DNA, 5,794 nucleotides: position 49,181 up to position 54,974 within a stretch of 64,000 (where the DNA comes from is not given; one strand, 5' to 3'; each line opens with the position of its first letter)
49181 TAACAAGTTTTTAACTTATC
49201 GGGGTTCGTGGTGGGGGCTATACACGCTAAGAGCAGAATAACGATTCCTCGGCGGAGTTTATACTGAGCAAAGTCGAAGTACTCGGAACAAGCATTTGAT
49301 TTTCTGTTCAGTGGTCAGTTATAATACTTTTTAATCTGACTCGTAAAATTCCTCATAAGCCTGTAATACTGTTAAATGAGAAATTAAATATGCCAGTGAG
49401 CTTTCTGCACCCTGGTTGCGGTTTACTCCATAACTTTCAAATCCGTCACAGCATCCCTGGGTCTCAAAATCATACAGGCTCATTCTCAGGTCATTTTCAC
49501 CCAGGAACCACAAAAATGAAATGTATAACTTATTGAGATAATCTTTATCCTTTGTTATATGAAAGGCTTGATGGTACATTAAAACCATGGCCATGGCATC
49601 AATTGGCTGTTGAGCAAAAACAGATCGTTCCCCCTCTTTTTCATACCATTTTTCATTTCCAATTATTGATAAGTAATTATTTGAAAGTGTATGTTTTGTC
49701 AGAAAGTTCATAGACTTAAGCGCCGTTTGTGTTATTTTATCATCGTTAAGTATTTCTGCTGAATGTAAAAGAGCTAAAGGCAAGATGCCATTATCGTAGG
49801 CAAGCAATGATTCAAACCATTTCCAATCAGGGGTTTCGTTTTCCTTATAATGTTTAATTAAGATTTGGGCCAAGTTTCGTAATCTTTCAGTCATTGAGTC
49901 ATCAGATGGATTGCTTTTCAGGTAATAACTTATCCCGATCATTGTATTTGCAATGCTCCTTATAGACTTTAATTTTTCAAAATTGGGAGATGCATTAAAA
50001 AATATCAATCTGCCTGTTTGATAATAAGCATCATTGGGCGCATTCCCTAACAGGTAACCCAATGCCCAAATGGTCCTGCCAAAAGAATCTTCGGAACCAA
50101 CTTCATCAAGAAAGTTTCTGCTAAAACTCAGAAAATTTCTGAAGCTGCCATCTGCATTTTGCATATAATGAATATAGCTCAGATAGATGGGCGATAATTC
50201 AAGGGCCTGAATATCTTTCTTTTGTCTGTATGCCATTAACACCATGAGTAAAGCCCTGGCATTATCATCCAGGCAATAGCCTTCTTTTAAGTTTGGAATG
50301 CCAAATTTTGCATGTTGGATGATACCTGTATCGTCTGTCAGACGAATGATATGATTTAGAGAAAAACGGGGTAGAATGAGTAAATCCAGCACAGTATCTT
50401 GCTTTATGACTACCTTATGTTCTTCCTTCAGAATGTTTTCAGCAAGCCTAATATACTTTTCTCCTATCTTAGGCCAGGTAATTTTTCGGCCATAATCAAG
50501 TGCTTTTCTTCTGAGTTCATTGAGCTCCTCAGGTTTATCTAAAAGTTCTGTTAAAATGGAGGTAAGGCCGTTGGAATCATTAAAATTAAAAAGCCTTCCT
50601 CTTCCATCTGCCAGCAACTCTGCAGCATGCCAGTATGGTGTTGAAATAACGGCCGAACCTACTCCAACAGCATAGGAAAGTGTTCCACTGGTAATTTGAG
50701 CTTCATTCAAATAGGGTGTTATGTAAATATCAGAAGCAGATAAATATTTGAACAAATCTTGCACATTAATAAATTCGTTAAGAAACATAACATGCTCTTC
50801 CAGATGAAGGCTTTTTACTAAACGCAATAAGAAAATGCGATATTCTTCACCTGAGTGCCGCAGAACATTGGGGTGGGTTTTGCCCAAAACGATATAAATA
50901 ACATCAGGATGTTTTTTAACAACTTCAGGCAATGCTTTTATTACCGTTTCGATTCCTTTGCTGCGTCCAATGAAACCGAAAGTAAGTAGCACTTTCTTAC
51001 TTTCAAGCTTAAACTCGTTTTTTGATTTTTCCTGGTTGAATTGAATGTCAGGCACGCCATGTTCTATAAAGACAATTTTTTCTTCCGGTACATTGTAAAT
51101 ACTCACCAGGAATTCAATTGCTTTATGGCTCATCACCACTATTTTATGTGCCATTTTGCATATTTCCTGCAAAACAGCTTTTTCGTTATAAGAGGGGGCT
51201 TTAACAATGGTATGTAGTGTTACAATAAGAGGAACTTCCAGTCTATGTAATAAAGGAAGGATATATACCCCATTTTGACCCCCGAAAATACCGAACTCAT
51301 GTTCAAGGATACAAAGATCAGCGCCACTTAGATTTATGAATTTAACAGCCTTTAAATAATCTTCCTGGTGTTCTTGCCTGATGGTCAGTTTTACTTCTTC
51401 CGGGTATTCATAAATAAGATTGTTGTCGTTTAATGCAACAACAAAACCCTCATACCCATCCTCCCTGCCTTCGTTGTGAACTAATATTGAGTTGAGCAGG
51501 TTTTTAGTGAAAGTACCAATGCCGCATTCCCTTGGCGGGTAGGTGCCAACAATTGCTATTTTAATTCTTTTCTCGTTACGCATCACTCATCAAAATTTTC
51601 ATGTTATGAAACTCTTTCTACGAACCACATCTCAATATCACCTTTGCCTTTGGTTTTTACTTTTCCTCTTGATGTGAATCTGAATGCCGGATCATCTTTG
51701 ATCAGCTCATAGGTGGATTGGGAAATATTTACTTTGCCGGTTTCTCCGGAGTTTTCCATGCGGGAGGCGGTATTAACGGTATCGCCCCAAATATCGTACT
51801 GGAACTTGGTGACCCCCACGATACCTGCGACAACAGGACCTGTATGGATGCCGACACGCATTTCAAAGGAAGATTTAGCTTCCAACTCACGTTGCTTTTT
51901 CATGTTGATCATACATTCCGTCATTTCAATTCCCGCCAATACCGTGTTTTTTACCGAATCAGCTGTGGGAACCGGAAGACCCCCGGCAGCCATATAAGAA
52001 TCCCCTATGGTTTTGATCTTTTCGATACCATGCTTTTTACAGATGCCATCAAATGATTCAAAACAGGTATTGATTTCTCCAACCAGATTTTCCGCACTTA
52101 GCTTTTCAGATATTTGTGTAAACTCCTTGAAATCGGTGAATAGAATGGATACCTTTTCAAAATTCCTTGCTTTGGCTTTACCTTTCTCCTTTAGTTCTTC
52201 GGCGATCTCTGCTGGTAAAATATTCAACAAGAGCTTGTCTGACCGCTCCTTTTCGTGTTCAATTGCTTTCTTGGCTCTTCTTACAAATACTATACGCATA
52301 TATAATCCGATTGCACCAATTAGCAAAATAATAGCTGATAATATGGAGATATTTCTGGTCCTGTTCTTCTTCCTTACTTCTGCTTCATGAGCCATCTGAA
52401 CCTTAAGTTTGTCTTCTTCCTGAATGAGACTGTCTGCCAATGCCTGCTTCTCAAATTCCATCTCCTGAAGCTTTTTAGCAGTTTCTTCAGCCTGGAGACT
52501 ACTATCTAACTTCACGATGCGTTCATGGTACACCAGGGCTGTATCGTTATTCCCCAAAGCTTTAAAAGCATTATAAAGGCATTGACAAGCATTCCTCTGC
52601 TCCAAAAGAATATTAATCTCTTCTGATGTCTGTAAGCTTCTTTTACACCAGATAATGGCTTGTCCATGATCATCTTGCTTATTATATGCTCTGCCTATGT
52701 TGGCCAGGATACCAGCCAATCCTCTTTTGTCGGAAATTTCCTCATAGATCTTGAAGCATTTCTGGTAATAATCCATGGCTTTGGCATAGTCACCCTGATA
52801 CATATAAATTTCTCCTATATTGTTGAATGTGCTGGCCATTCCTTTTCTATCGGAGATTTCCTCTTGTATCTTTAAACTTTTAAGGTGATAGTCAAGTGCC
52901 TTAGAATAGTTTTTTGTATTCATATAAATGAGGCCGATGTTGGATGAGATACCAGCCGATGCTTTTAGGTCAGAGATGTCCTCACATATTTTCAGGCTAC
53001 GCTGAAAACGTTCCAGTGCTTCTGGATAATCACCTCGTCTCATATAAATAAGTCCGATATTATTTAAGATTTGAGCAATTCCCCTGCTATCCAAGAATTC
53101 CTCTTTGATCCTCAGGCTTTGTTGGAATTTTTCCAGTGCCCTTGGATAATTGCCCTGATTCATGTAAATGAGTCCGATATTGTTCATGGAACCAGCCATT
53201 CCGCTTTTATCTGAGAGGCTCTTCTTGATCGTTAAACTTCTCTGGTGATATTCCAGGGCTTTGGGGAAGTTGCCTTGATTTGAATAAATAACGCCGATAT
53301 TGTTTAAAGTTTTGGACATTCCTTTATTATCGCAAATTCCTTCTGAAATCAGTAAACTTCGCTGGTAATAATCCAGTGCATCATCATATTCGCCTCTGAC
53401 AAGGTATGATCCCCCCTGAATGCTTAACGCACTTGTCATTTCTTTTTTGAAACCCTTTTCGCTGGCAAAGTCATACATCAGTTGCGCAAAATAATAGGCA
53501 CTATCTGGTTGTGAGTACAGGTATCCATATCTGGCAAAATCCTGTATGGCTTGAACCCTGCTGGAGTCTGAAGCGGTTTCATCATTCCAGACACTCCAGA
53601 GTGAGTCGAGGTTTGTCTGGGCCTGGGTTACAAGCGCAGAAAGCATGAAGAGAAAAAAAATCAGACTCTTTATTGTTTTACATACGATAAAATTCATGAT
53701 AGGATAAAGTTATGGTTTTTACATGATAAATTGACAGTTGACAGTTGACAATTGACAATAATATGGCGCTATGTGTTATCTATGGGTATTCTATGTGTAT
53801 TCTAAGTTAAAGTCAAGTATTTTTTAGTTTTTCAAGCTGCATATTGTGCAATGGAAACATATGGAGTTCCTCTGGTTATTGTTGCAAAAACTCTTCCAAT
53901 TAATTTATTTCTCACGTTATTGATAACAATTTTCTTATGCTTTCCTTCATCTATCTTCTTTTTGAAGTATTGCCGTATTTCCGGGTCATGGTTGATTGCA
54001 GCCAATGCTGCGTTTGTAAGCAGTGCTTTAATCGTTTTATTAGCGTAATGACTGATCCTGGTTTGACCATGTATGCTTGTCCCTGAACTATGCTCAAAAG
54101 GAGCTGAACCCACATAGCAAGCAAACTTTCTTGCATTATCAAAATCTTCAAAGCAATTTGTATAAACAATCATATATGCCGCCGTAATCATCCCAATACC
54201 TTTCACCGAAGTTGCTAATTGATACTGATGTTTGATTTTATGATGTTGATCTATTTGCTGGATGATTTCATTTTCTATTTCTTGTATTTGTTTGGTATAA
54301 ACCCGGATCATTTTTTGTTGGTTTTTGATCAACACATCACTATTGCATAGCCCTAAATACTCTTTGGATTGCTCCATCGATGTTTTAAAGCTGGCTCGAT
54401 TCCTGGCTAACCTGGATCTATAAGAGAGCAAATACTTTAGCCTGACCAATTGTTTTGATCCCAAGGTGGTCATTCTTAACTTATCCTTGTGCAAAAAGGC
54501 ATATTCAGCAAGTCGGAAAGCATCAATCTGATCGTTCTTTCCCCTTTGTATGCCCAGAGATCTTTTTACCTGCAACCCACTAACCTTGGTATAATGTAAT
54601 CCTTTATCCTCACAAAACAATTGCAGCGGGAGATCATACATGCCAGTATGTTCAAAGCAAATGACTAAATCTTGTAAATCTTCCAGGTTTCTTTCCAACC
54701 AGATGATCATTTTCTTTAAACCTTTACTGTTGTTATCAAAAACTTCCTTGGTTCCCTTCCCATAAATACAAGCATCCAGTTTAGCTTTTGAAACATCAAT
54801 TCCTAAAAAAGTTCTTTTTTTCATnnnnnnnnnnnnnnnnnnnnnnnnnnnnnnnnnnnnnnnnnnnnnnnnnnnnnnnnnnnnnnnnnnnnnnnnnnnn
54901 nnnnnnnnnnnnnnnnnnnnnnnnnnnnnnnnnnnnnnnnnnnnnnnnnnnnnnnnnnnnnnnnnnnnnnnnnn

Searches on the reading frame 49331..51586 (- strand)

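Call 51: search_protein_families(library=pfam, proteins=[window:49331-51586:-], max_evalue=0.00001)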
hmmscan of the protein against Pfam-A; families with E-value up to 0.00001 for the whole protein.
window:49331-51586:- (751 aa): 3 families
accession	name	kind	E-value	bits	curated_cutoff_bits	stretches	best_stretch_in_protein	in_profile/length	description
PF00534.26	Glycos_transf_1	-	4.5e-15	56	26.4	1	186-362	4-169/172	Glycosyl transferases group 1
PF13692.12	Glyco_trans_1_4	-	4.7e-12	46.8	27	1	198-350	2-141/142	Glycosyl transferases group 1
PF13439.12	Glyco_transf_4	-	1e-07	32.5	28.5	1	42-178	17-166/170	Glycosyltransferase Family 4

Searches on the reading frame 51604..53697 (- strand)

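Call 51: search_protein_families(library=pfam, proteins=[window:51604-53697:-], max_evalue=0.00001)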
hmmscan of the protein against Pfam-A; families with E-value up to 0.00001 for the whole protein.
window:51604-53697:- (697 aa): 17 families
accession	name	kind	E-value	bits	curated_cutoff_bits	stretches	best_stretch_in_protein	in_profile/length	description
PF00211.25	Guanylate_cyc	-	5.4e-58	196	21.9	1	510-694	3-182/183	Adenylate and Guanylate cyclase catalytic domain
PF13424.12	TPR_12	-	1.1e-54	183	30.1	4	168-239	3-76/77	Tetratricopeptide repeat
PF00515.34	TPR_1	-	1.9e-50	167.1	27.8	3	288-319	1-32/34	Tetratricopeptide repeat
PF13374.12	TPR_10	-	1.9e-47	158.4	27.5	3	288-321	2-35/42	Tetratricopeptide repeat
PF07719.23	TPR_2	-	3.5e-40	133.2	27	2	208-240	1-33/34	Tetratricopeptide repeat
PF13176.12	TPR_7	-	1.3e-37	125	27.9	0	130-164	1-35/36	Tetratricopeptide repeat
PF13181.12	TPR_8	-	8.2e-25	85.2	25.7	1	289-319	2-32/34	Tetratricopeptide repeat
PF13432.12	TPR_16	-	1.9e-14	54.2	32.7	0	174-237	3-60/65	Tetratricopeptide repeat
PF13428.12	TPR_14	-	4.4e-13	48.9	23.5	0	295-319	8-32/44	Tetratricopeptide repeat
PF13174.12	TPR_6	-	6.6e-13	48.8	26.3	0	294-318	6-30/33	Tetratricopeptide repeat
PF24885.1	TPR_NPHP3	-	2.9e-12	46.9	100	0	263-359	114-214/239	Nephrocystin-3 TPR domain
PF13414.12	TPR_11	-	8.9e-11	41.7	26.8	0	215-240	1-26/42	TPR repeat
PF13371.12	TPR_9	-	1e-10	41.9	35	0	136-210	3-71/73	Tetratricopeptide repeat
PF17874.7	TPR_MalT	-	2.3e-09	37.4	45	0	216-392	9-185/336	MalT-like TPR region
PF13431.12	TPR_17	-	2.1e-07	31.1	24.4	0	129-149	14-34/34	Tetratricopeptide repeat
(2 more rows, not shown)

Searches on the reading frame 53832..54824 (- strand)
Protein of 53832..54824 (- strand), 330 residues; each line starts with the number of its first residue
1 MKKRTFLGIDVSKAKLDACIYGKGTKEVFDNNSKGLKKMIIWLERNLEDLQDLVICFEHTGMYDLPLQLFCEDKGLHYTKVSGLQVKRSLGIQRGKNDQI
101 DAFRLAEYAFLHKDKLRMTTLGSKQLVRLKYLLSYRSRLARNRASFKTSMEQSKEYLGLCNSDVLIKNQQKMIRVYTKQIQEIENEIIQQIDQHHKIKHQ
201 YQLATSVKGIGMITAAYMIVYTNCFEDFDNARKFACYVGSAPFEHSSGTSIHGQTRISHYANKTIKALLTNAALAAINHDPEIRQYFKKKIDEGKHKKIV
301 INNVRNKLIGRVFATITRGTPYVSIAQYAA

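Call 52: search_protein_families(library=pfam, proteins=[window:53832-54824:-], max_evalue=0.00001)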
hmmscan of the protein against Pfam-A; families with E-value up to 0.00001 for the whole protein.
window:53832-54824:- (330 aa): 2 families
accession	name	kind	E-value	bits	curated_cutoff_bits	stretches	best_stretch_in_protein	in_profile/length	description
PF02371.22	Transposase_20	-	3e-21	76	21.3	1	202-287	2-86/87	Transposase IS116/IS110/IS902 family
PF01548.23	DEDD_Tnp_IS110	-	1.8e-20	73.8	29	1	7-151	1-147/155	Transposase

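Call 56: find_encoding_contigs(protein=window:53832-54824:-, flank=10000, max_places=10)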
Protein window:53832-54824:- (330 aa): 6 contigs read that carry it; 6 places shown.
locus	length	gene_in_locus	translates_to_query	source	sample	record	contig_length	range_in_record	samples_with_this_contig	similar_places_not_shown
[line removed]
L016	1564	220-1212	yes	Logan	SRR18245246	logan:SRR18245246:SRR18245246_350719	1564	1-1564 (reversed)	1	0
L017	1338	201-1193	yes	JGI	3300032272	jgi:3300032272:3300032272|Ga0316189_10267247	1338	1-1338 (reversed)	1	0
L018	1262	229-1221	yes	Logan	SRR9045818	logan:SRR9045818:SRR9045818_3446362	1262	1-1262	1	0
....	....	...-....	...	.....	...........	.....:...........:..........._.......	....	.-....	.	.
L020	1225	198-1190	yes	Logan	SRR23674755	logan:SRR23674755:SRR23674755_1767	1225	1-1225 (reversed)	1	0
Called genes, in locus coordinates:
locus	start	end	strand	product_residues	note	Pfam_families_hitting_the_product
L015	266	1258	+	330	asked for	PF01548:DEDD_Tnp_IS110, PF02371:Transposase_20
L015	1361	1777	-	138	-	?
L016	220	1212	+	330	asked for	PF01548:DEDD_Tnp_IS110, PF02371:Transposase_20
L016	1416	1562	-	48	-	?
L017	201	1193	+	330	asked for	PF01548:DEDD_Tnp_IS110, PF02371:Transposase_20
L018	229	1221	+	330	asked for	PF01548:DEDD_Tnp_IS110, PF02371:Transposase_20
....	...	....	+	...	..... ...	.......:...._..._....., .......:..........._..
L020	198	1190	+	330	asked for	PF01548:DEDD_Tnp_IS110, PF02371:Transposase_20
